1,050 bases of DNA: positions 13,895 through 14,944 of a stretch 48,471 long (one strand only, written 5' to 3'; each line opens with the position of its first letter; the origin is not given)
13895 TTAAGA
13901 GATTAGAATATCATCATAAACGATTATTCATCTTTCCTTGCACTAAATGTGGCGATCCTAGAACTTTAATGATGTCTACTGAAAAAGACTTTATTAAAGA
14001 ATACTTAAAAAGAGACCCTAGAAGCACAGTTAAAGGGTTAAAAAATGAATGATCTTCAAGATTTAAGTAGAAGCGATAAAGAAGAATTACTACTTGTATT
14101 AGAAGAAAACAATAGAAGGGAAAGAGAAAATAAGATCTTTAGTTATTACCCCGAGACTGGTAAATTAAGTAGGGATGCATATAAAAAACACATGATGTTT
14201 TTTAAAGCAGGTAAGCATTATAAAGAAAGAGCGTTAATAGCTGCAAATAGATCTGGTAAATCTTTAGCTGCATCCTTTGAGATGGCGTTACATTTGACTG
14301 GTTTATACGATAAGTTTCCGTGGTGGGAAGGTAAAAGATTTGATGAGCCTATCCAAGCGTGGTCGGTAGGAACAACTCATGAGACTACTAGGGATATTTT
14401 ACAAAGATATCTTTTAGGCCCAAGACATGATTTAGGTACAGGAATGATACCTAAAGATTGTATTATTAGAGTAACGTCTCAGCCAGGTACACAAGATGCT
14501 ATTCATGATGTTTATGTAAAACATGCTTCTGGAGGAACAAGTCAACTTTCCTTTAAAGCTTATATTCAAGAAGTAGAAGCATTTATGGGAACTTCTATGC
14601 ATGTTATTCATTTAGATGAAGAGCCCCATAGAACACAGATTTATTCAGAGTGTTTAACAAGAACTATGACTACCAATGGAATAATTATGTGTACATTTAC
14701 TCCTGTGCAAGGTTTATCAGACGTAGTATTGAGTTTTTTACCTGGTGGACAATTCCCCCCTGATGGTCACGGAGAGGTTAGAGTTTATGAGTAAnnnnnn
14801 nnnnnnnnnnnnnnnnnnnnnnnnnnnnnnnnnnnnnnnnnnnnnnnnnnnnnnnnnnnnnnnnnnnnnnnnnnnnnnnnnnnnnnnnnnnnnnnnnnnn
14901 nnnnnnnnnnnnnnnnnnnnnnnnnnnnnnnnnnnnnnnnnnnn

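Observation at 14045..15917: Large terminase also split, at the ATPase/nuclease boundary, by a 121-aa ORF of unknown function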

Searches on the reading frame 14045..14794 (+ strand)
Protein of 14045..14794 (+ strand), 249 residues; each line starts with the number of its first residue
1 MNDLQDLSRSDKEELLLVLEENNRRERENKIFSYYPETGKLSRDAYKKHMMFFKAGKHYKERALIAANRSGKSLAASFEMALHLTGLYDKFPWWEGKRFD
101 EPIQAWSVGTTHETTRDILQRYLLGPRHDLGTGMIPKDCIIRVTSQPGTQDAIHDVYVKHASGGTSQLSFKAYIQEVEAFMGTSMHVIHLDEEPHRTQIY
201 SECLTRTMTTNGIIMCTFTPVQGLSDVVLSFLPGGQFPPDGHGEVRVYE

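Call 3: search_protein_families(library=pfam, proteins=[window:14045-14794:+], max_evalue=0.1)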
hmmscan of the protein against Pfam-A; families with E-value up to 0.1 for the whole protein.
window:14045-14794:+ (249 aa): 1 family
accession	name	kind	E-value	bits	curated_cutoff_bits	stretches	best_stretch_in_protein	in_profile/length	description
PF03237.21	Terminase_6N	-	1.6e-14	54.5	22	1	65-232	3-150/215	Terminase large subunit, T4likevirus-type, N-terminal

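Call 4: search_protein_families(library=phrogs, proteins=[window:14045-14794:+], max_evalue=0.1)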
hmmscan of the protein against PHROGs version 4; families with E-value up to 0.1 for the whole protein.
window:14045-14794:+ (249 aa): 3 families
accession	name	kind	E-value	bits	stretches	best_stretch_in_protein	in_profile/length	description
phrog_31467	-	unknown function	4.5e-60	204.3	1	9-232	6-232/261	-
phrog_2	-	head and packaging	1.4e-06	28.3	1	44-220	266-402/807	terminase large subunit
phrog_16852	-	unknown function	0.072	14.3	0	177-202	86-111/112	-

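Call 6: search_dna_similar(query=window:14045-14794:+, collection=phages, mode=protein, max_rows=40)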
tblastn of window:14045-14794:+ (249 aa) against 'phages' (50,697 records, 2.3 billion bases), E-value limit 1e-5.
Records with a match: 408; places in all: 410; records where one place covers at least 80% of the query: 14.
Best place of each record, by identity: <60% 408.
By first word of the organism name: Pseudomonas 110; Escherichia 100; Salmonella 97; Vibrio 18; Aeromonas 11; Proteus 10; Caudoviricetes 9; Enterobacteria 9; Cronobacter 6; Ralstonia 5; and 19 more.
By host as written in the record: Escherichia coli 61; Pseudomonas aeruginosa 39; - 32; Salmonella enterica subsp. enterica serovar Typhimurium 21; Salmonella sp. 17; Pseudomonas aeruginosa PAO1 16; Salmonella enterica 11; Aeromonas hydrophila 9; and 122 more.
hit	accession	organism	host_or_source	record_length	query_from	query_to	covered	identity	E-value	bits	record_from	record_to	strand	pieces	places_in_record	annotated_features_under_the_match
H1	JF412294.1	EBPR podovirus 1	-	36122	30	235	83%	51.7%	2e-62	216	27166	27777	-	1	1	gp39: TerL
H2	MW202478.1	Caudoviricetes sp.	Manatee Spring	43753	30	235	83%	47.7%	2e-57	202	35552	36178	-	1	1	large terminase protein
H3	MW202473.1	Caudoviricetes sp.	Manatee Spring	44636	30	235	83%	45.0%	1e-51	185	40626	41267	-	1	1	large terminase protein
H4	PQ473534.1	Pseudomonas phage JB8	Pseudomonas sp.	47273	44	237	78%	47.5%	1e-47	174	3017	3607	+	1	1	hypothetical protein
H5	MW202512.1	Caudoviricetes sp.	Manatee Spring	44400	46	241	79%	46.9%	7e-43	160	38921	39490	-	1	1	large terminase protein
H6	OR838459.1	Stenotrophomonas phage StenR_269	Stenotrophomonas rhizophila CEMTC 4565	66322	34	237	82%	44.6%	9e-49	177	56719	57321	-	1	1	terminase large subunit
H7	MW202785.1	Caudoviricetes sp.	Manatee Spring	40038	31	233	82%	44.7%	3e-47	173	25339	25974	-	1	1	large terminase protein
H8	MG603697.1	Vibrio phage Vp_R1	Vibrio parahaemolyticus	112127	46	248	82%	44.0%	1e-42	159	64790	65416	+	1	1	terminase large subunit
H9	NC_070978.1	Vibrio phage Vp_R1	Vibrio parahaemolyticus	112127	46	248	82%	44.0%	1e-42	159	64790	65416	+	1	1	terminase large subunit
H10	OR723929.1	Vibrio phage vB_VpaP_SJSY21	Vibrio parahaemolyticus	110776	46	248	82%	43.5%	2e-41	156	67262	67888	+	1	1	terminase large subunit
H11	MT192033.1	Chlorobiaceae phage CV-1-33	Chlorobiaceae bacterium strain GSB-B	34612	30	235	83%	42.5%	3e-48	176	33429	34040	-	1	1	hypothetical protein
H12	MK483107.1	Vibrio phage vB_VpP_BA6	Vibrio parahaemolyticus 23201444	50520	44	237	78%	44.5%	8e-44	163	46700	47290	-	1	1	terminase large subunit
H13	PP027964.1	Vibrio phage VpP_43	Vibrio parahaemolyticus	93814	44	237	78%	44.5%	8e-44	163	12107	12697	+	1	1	record has no annotation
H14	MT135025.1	Vibrio phage V07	Vibrio parahaemolyticus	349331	44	237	78%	44.5%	1e-43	162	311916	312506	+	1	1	terminase large subunit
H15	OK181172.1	Vibrio phage 536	Vibrio parahaemolyticus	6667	44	237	78%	44.5%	2e-43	162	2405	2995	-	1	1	terminase large subunit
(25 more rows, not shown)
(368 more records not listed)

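Call 8: get_annotated_region(hit=H1, flank=2500)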
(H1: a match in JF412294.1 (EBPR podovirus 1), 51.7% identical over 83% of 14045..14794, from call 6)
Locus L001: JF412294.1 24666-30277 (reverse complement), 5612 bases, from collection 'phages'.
description: EBPR podovirus 1, partial sequence.
organism: EBPR podovirus 1 (NCBI taxid 1048515)
taxonomy: Viruses; Duplodnaviria; Heunggongvirae; Uroviricota; Caudoviricetes
host: -; source: -; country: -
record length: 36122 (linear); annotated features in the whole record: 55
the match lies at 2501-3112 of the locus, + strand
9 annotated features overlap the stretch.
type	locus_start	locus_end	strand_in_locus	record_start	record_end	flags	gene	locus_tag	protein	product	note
CDS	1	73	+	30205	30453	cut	gp45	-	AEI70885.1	hypothetical protein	EPV1_45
CDS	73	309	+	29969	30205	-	gp44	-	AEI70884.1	hypothetical protein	EPV1_44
CDS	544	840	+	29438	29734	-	gp43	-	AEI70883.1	H-NS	-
CDS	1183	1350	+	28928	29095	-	gp42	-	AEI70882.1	hypothetical protein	EPV1_42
CDS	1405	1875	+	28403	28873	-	gp41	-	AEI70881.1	hypothetical protein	EPV1_41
CDS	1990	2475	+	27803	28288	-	gp40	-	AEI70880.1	TerS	-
CDS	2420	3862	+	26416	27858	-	gp39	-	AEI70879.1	TerL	-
CDS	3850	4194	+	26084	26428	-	gp38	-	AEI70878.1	hypothetical protein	EPV1_38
CDS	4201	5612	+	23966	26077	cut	gp37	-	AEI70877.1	portal protein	-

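Call 9: get_annotated_region(hit=H4, flank=2500)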
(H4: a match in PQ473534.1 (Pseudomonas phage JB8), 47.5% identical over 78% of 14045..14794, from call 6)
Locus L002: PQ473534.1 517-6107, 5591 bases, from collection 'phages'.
description: Pseudomonas phage JB8, complete genome.
organism: Pseudomonas phage JB8 (NCBI taxid 3374763)
taxonomy: Viruses; Duplodnaviria; Heunggongvirae; Uroviricota; Caudoviricetes
host: Pseudomonas sp.; source: fresh water creek; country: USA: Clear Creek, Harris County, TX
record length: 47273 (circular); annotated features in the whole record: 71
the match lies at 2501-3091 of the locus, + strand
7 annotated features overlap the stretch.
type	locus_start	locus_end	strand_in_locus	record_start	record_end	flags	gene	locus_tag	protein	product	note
CDS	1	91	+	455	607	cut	-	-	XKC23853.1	hypothetical protein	label: hypothetical protein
CDS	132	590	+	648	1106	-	-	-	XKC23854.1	hypothetical protein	label: protein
CDS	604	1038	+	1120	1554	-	-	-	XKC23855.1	tail protein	label: Unclassified tail protein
CDS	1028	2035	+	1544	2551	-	-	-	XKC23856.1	hypothetical protein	label: hypothetical protein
CDS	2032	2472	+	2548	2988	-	-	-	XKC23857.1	hypothetical protein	label: hypothetical protein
CDS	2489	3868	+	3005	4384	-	-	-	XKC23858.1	hypothetical protein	label: hypothetical protein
CDS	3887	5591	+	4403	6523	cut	-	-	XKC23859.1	portal (connector) protein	label: portal (connector) protein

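Call 10: get_annotated_region(hit=H11, flank=2500)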
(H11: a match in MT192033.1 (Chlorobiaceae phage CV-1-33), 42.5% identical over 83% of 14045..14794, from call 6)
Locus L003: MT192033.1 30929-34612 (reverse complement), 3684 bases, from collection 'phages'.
description: Chlorobiaceae phage CV-1-33, complete genome.
organism: Chlorobiaceae phage CV-1-33 (NCBI taxid 2716170)
taxonomy: Viruses; Duplodnaviria; Heunggongvirae; Uroviricota; Caudoviricetes
host: Chlorobiaceae bacterium strain GSB-B; source: -; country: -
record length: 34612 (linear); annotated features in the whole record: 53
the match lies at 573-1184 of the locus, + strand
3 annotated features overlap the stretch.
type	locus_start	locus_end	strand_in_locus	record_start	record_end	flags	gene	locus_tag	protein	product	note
CDS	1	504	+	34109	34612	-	-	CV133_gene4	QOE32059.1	hypothetical protein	Predicted by MGA; label: gene_4; Phage_cluster_460_PFAM-Terminase_2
CDS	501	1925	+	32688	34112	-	-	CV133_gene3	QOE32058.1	hypothetical protein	Predicted by MGA; label: gene_3; Phage_cluster_1241_PFAM-Terminase_6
CDS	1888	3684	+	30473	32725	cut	-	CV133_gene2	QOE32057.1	hypothetical protein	Predicted by MGA; label: gene_2; Phage_cluster_1188_PFAM-P22_portal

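Call 15: find_related_loci(query=window:14045-14791:+, collection=viral_contigs, flank=4000)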
Query window:14045-14791:+ (249 aa) in viral_contigs; peptide patterns used: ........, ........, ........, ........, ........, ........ (x = any residue, [..] = any of these).
24 stretches matched a pattern; 16 encode a relative of the query (tblastn E <= 1e-3); 16 distinct loci.
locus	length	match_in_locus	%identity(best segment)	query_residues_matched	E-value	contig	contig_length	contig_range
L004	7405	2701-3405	63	7-238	7e-104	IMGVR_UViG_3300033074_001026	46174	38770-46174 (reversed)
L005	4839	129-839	50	5-243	8e-75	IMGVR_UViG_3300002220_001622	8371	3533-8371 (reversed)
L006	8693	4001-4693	51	4-235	2e-71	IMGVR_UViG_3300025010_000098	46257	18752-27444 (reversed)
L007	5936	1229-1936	52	9-238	2e-71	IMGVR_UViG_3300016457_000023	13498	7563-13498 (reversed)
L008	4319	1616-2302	52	7-232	2e-70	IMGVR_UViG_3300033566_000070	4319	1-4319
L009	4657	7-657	53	18-235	9e-70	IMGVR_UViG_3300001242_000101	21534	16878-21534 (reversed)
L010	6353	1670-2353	49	13-238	3e-67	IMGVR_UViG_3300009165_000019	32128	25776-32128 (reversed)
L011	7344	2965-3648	49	13-238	3e-67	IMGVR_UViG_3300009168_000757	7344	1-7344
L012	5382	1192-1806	48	25-231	2e-59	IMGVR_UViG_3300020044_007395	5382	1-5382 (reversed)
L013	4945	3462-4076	48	25-231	2e-59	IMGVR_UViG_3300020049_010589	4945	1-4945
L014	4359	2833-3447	47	25-231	9e-59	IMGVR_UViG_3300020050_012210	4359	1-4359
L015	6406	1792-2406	47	25-231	9e-59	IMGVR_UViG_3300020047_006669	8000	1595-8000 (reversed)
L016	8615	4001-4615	43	18-232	7e-48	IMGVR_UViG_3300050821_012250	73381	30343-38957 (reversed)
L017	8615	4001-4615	43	18-232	7e-48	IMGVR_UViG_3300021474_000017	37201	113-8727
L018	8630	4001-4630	42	12-232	5e-47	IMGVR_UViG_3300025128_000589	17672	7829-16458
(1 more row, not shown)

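Call 22: find_homologous_proteins(query=window:14045-14791:+, max_evalue=1e-20)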
Query window:14045-14791:+ (249 aa): 812 proteins with E <= 1e-20 among 1171 candidates; the best 120 are listed.
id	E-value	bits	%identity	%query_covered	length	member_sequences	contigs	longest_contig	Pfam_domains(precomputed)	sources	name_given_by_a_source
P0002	4.9e-168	575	100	100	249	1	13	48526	PF03237.22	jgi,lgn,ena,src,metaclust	metaclust:\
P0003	2.3e-124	432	73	100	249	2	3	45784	PF03237.22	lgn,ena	-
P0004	2.0e-123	429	74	100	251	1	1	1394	PF03237.22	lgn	-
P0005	6.2e-117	408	74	89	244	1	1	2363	PF03237.22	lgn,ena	-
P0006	1.5e-103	364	62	96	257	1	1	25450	PF03237.22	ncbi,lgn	-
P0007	3.4e-100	353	64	98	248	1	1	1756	PF03237.22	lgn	-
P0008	5.4e-97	342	61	94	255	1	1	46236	PF03237.22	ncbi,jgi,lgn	jgi:phage terminase large subunit-like protein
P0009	6.1e-97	342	63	93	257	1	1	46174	PF03237.22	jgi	-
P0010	1.5e-92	328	58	98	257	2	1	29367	PF03237.22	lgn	-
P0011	8.6e-92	325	62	98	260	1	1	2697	PF03237.22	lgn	-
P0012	3.4e-91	323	59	99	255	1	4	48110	PF03237.22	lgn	-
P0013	6.2e-91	323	62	98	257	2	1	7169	PF03237.22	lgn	-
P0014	2.3e-90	321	60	98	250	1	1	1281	PF03237.22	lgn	-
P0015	1.6e-89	318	59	95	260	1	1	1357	PF03237.22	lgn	-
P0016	2.5e-89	317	59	98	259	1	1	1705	PF03237.22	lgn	-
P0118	1.1e-71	260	58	84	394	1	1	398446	PF03237.22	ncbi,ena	-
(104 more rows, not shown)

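Call 25: find_encoding_contigs(protein=P0003, flank=3000, max_places=3)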
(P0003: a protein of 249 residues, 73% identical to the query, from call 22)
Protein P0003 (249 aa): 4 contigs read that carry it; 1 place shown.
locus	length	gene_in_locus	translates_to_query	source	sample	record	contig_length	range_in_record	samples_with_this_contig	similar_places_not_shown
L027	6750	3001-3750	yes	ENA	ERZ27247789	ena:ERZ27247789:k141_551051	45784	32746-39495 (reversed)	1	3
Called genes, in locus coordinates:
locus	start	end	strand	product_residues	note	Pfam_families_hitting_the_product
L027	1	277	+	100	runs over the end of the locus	-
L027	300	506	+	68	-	-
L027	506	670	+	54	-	PF09723:Zn_ribbon_8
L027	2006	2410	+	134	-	PF11351:GTA_holin_3TM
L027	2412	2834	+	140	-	PF01527:HTH_Tnp_1 (weak), PF02796:HTH_7 (faint), PF13384:HTH_23, PF13518:HTH_28, PF13551:HTH_29 (weak)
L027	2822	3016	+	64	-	-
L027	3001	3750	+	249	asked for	PF03237:Terminase_6N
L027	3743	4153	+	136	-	-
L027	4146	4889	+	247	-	PF17289:Terminase_6C (weak)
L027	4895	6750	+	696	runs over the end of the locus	PF23899:SU10_portal (weak)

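Call 26: find_encoding_contigs(protein=P0118, flank=6000, max_places=2)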
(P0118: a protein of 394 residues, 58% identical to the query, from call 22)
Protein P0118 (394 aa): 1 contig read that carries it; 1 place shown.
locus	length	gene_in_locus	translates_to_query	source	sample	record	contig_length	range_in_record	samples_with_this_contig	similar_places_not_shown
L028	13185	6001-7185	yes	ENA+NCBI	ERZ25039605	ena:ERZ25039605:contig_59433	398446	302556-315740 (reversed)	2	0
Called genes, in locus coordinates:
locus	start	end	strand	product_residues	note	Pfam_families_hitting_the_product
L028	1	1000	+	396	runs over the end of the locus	PF07690:MFS_1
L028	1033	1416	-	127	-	-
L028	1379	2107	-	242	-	PF00753:Lactamase_B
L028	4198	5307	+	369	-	PF13481:AAA_25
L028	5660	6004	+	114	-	PF18932:DUF5681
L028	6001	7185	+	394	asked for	PF03237:Terminase_6N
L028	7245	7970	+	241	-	PF00589:Phage_integrase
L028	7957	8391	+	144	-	-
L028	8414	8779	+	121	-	-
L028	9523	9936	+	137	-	-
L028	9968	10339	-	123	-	-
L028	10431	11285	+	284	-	PF00924:MS_channel_2nd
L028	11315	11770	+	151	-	PF15956:DUF4760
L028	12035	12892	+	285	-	PF04773:FecR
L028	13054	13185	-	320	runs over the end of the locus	-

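Call 30: find_related_loci(query=A2, collection=viral_contigs, flank=4000)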
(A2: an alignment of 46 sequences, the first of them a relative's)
Query A2 (249 aa) in viral_contigs; peptide patterns used: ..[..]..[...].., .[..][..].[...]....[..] (x = any residue, [..] = any of these).
600 stretches matched a pattern (row limit reached: there are more); 553 encode a relative of the query (tblastn E <= 1e-3); the best 80 are kept; 80 distinct loci.
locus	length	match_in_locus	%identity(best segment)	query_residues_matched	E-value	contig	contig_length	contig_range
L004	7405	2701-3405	63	7-238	4e-103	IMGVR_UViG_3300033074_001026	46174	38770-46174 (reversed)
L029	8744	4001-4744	59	3-245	3e-91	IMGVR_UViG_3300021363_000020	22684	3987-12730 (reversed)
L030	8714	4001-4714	53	1-241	4e-83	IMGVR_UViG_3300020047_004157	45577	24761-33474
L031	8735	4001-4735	54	3-245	1e-82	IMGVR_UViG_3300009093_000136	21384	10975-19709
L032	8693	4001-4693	53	11-243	1e-80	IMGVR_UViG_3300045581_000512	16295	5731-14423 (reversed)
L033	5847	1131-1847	52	1-243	5e-80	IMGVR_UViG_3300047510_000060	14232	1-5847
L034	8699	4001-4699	50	8-243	3e-78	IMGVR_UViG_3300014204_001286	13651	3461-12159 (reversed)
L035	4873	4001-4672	53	12-237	8e-78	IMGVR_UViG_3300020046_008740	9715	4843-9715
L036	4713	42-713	53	12-237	6e-78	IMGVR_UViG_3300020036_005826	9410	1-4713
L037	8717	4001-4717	52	1-240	2e-77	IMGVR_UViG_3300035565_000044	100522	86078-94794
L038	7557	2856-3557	55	7-240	2e-77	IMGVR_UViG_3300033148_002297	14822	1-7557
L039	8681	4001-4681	55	7-235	5e-80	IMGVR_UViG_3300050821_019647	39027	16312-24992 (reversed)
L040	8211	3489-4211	52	3-245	5e-77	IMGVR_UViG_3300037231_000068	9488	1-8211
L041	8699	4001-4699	50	8-243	4e-77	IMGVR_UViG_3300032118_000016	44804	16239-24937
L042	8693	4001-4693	52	4-233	1e-76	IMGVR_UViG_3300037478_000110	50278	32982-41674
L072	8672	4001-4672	51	14-238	1e-70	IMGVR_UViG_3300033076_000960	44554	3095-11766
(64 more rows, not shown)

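Call 35: search_protein_families(library=pfam, proteins=[L072:4696-5121:+, L027:3743-4150:+, L031:4750-4995:+, L029:4752-4958:+, L029:4930-5112:+, L042:4647-4973:-, L040:4159-4422:+], max_evalue=0.1)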
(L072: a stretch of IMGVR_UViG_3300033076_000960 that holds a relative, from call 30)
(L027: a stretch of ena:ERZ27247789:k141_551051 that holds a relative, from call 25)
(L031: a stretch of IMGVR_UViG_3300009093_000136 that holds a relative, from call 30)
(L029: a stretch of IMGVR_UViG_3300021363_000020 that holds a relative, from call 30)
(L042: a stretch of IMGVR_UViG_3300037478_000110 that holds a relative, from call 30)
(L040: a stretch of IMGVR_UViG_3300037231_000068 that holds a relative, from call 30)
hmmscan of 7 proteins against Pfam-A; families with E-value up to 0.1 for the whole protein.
L072:4696-5121:+ (142 aa): 2 families
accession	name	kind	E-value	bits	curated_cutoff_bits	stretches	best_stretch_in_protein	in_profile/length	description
PF10544.15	T5orf172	-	5.7e-05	24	20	1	43-132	2-99/101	T5orf172 domain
PF13455.12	MUG113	-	8e-05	23.6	22.3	1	56-132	1-72/73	Meiotically up-regulated gene 113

L027:3743-4150:+ (136 aa): 2 families
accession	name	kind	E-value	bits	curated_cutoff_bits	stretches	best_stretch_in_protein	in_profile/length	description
PF03961.19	FapA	-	0.029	14.4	31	1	23-74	206-258/272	Flagellar Assembly Protein A beta solenoid domain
PF04963.19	Sigma54_CBD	-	0.075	13.2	22.9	1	9-52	76-110/185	Sigma-54 factor, core binding domain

L031:4750-4995:+ (82 aa): 0 families

L029:4752-4958:+ (69 aa): 4 families
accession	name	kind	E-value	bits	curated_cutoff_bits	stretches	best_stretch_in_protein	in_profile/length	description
PF04091.18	Sec15_C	-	0.00063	19.6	28.3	1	2-65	234-297/348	Exocyst complex subunit Sec15 C-terminal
PF13713.11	BRX_N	-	0.015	15.4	24.5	0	41-52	9-20/37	Transcription factor BRX N-terminal domain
PF20977.2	GatF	-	0.042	14.5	33.4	1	21-67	39-85/150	Glutamyl-tRNA(Gln) amidotransferase subunit F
PF08373.16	RAP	-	0.059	13.8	24.2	1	24-57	27-57/58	RAP domain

L029:4930-5112:+ (61 aa): 0 families

L042:4647-4973:- (108 aa): 0 families

L040:4159-4422:+ (88 aa): 0 families

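Call 37: find_encoding_contigs(protein=P0005, flank=2500, max_places=2)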
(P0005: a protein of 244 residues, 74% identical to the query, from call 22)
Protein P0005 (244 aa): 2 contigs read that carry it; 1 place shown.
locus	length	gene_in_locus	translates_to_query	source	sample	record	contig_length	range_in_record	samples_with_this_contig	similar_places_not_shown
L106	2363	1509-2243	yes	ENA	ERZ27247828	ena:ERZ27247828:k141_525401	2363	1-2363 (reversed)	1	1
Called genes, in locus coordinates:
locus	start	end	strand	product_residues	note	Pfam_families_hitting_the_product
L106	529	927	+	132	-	PF11351:GTA_holin_3TM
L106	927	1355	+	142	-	-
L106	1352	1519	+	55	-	-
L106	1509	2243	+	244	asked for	PF03237:Terminase_6N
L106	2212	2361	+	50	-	?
